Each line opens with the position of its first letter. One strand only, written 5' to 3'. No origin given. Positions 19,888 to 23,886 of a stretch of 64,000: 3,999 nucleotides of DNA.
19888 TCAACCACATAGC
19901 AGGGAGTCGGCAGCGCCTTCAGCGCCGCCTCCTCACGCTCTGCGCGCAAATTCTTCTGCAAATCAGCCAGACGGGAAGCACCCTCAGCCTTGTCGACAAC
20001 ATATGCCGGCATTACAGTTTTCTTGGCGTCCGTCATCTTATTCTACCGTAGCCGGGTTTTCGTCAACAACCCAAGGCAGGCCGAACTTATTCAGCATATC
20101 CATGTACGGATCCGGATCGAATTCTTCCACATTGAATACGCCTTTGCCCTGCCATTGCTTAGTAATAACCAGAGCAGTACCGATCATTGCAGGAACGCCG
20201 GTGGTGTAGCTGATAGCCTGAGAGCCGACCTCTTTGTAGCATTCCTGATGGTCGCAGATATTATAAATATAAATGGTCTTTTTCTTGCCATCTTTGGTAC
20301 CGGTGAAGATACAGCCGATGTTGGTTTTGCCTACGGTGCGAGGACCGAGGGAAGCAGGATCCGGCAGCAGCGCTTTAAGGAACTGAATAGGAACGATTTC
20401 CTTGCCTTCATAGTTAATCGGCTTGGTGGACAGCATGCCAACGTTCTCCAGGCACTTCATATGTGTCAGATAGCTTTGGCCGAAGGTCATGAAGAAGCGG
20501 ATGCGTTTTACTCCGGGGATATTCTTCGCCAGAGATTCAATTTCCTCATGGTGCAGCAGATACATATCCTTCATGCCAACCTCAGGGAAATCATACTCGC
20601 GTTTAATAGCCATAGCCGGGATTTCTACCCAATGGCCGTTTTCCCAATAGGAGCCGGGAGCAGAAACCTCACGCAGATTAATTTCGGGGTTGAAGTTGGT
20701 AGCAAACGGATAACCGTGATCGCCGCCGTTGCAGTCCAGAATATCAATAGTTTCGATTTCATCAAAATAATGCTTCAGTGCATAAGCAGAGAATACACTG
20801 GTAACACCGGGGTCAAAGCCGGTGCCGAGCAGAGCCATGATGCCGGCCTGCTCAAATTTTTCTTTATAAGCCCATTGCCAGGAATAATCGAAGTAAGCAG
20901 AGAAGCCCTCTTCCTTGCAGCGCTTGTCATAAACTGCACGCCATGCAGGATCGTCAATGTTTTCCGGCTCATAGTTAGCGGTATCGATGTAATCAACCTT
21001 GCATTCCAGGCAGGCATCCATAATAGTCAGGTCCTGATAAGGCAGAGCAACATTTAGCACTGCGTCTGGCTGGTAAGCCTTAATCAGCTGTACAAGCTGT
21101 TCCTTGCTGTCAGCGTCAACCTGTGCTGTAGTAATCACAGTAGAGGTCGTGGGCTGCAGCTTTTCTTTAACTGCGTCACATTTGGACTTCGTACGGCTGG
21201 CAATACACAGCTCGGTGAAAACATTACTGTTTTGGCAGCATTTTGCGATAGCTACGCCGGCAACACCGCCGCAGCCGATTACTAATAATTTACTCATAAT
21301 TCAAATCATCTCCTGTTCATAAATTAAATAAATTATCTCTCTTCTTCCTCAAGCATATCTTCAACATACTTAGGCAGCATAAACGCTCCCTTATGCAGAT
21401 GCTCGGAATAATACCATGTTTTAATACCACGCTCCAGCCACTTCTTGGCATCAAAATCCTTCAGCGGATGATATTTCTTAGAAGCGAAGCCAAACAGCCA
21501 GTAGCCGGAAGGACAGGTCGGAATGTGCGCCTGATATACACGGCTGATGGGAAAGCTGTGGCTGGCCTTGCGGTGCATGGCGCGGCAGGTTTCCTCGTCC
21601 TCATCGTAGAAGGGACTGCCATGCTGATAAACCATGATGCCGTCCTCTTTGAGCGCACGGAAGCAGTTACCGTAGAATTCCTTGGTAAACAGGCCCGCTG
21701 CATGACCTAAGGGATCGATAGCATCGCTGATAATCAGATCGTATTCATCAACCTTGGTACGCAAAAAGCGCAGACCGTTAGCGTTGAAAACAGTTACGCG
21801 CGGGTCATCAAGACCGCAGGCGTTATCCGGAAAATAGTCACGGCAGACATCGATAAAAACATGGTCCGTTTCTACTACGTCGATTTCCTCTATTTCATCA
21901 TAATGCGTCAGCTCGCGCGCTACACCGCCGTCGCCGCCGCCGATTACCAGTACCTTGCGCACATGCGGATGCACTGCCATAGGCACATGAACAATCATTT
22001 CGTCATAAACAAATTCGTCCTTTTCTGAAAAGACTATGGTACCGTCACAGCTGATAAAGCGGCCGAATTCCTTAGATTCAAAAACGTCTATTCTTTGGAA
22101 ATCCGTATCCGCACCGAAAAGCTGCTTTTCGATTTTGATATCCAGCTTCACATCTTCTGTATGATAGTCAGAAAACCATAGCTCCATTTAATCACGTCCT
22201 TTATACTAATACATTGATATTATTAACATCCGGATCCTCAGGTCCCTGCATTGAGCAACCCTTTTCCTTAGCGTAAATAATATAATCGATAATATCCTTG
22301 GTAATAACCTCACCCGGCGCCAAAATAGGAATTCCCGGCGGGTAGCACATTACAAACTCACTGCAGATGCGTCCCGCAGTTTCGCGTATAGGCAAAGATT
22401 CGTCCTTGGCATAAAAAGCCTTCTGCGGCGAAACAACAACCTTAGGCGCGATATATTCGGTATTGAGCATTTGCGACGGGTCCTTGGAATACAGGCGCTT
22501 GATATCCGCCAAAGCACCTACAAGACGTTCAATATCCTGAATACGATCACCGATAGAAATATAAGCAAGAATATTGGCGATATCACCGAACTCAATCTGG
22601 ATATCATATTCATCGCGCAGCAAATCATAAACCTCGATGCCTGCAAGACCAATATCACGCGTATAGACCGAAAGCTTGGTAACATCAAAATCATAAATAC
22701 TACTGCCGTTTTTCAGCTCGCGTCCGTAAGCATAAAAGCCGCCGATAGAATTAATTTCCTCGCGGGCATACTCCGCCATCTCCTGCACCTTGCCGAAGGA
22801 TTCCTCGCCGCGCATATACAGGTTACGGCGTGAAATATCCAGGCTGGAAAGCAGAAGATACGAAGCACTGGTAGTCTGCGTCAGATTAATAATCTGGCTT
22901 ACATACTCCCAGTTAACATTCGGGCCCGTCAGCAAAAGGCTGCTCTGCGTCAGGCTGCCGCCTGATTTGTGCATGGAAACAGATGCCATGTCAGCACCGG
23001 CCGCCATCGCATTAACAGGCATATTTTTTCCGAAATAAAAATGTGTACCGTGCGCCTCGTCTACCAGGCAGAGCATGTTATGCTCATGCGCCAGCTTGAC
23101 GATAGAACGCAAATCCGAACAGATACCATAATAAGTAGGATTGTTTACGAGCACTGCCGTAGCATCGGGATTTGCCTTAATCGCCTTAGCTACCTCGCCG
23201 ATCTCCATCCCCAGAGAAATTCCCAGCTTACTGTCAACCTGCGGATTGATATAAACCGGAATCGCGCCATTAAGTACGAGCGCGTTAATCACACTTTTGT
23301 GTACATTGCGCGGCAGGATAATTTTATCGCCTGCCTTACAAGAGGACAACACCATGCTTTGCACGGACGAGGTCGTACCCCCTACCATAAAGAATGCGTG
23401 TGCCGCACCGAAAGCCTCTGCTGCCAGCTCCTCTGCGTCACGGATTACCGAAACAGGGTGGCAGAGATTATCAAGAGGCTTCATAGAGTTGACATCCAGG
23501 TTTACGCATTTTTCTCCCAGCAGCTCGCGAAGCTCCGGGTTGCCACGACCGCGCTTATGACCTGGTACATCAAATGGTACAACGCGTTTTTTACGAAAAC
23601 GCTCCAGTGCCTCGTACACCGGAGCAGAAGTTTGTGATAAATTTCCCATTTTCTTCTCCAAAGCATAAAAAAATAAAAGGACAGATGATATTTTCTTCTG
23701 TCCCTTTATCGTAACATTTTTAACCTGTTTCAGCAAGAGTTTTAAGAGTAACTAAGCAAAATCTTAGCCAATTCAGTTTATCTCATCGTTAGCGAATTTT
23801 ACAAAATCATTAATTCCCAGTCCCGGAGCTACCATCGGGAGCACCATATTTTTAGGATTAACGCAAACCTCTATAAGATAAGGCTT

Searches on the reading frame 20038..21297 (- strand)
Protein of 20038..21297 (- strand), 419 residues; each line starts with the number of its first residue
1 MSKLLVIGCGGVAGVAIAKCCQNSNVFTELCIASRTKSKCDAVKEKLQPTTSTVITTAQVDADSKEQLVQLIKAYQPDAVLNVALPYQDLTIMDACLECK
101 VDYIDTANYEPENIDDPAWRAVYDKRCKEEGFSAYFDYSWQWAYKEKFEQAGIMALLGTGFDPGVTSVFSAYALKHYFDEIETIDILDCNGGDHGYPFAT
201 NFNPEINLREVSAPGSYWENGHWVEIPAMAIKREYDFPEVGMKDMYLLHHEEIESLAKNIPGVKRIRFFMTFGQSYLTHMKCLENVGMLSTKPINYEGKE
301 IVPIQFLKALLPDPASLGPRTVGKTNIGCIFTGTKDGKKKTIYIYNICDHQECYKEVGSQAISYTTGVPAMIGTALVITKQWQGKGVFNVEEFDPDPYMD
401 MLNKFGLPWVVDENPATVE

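Call 17: search_protein_families(library=pfam, proteins=[window:20038-21297:-], max_evalue=0.00001)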
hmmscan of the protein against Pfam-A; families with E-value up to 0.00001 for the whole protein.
window:20038-21297:- (419 aa): 2 families
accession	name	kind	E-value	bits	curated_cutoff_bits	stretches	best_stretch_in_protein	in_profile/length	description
PF16653.10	Sacchrp_dh_C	-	8.1e-49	167.5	31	1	160-406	1-264/265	Saccharopine dehydrogenase C-terminal domain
PF03435.24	Sacchrp_dh_NADP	-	5.8e-31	107.9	25.1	1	5-156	2-129/129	Saccharopine dehydrogenase NADP binding domain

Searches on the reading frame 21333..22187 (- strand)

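Call 17: search_protein_families(library=pfam, proteins=[window:21333-22187:-], max_evalue=0.00001)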
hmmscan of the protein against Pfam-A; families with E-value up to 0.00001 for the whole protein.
window:21333-22187:- (284 aa): 2 families
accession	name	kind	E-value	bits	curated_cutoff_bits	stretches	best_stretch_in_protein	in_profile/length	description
PF01564.23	Spermine_synth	-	5.3e-56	189.6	22.9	1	58-238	1-179/186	Spermine/spermidine synthase domain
PF17284.7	Spermine_synt_N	-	7.1e-12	45.5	22.1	1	3-54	1-52/53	Spermidine synthase tetramerisation domain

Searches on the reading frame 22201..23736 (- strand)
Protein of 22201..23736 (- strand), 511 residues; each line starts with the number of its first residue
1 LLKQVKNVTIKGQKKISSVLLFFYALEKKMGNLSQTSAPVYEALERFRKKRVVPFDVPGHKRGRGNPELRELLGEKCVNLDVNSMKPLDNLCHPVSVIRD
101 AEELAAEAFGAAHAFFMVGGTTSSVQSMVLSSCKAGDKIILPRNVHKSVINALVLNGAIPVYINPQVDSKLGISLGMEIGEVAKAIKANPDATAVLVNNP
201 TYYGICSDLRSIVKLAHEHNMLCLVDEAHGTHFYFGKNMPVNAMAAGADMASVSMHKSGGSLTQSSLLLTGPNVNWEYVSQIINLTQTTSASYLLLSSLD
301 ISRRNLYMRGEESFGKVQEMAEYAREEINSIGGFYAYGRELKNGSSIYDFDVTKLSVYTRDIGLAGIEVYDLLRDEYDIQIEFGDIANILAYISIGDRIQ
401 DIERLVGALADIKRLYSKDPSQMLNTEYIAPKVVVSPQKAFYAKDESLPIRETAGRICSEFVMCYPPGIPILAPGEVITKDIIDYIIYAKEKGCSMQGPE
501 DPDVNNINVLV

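Call 17: search_protein_families(library=pfam, proteins=[window:22201-23736:-], max_evalue=0.00001)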
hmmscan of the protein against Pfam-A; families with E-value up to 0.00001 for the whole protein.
window:22201-23736:- (511 aa): 7 families
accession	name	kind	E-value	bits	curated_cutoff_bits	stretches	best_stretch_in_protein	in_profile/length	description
PF01276.26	OKR_DC_1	-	1.1e-67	229.1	27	1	39-337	2-326/417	Orn/Lys/Arg decarboxylase, major domain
PF03711.20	OKR_DC_1_C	-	4.9e-11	43.5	24.2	1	430-491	44-112/132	Orn/Lys/Arg decarboxylase, C-terminal domain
PF00266.25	Aminotran_5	-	2.1e-10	40.5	21.5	1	98-259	45-203/371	Aminotransferase class-V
PF00155.27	Aminotran_1_2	-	7.5e-10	39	19.7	1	90-254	36-216/361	Aminotransferase class I and II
PF01041.23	DegT_DnrJ_EryC1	-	3e-09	37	19.8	1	101-234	29-153/360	DegT/DnrJ/EryC1/StrS aminotransferase family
PF01212.27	Beta_elim_lyase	-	1.4e-06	28.2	27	1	99-263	35-205/288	Beta-eliminating lyase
PF01053.26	Cys_Met_Meta_PP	-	9.5e-06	24.8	27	0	104-255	60-196/381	Cys/Met metabolism PLP-dependent enzyme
